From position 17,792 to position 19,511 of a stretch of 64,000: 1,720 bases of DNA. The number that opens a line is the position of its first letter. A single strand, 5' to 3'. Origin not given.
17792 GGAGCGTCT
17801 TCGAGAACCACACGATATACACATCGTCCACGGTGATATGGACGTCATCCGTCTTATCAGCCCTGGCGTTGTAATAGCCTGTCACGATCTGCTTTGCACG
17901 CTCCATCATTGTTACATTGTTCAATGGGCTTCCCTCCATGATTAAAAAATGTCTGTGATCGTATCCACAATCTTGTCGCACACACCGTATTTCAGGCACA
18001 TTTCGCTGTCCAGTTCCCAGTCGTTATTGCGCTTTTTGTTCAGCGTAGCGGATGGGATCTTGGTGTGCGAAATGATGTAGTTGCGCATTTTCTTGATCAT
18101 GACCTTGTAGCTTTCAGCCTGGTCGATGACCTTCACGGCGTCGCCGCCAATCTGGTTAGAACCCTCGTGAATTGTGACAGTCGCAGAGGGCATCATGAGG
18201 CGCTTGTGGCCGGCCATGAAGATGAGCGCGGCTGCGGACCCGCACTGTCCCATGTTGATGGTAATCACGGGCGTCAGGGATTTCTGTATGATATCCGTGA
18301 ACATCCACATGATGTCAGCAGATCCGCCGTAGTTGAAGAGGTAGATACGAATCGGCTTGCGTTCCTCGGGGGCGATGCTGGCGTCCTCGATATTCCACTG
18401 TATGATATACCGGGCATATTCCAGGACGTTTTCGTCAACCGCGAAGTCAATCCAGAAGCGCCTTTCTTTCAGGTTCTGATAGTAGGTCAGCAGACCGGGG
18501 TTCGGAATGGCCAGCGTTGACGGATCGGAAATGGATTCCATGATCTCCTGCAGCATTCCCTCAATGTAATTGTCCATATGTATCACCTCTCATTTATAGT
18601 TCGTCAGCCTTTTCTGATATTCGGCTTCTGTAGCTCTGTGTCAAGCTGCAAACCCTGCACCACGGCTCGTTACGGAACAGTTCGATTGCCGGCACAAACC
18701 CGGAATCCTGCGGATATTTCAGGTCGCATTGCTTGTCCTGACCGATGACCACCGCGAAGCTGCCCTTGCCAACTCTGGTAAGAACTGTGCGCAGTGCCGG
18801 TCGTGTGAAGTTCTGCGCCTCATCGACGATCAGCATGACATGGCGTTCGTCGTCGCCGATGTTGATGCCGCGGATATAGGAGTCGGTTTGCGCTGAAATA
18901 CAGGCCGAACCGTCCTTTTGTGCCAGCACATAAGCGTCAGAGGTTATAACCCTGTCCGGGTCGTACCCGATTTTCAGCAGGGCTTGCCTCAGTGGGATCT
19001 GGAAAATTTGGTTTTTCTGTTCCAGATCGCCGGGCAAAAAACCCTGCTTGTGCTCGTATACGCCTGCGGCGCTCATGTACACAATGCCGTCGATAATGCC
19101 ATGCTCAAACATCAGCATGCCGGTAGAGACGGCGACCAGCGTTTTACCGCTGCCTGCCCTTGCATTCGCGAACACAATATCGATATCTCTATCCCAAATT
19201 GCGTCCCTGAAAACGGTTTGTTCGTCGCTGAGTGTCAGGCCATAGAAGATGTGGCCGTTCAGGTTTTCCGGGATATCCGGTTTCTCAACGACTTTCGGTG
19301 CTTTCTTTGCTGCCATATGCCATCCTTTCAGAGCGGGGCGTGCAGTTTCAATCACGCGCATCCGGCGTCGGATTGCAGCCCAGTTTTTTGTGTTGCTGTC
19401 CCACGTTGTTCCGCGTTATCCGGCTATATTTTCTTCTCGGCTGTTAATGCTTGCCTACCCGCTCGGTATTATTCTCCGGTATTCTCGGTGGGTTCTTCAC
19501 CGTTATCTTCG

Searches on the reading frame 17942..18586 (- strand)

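Call 53: search_protein_families(library=pfam, proteins=[window:17942-18586:-], max_evalue=0.001)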
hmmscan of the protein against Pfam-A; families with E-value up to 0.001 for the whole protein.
window:17942-18586:- (214 aa): 1 family
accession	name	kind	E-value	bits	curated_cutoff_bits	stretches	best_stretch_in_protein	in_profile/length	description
PF00574.28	CLP_protease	-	1.1e-21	78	20.2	1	74-208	44-180/182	Clp protease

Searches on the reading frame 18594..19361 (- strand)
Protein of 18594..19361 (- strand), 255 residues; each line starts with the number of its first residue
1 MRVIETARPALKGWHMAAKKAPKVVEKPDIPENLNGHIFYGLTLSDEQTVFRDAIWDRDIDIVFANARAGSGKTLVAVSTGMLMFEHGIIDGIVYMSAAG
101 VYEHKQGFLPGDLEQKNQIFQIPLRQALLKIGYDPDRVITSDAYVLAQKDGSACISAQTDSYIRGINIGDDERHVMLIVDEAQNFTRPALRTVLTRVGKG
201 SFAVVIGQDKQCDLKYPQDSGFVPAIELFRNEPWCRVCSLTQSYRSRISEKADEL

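Call 53: search_protein_families(library=pfam, proteins=[window:18594-19361:-], max_evalue=0.001)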
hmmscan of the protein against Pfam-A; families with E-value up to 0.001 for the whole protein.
window:18594-19361:- (255 aa): 1 family
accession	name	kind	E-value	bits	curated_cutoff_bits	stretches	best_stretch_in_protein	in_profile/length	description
PF02562.22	PhoH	-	1.7e-28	100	27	1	45-245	6-193/205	PhoH-like protein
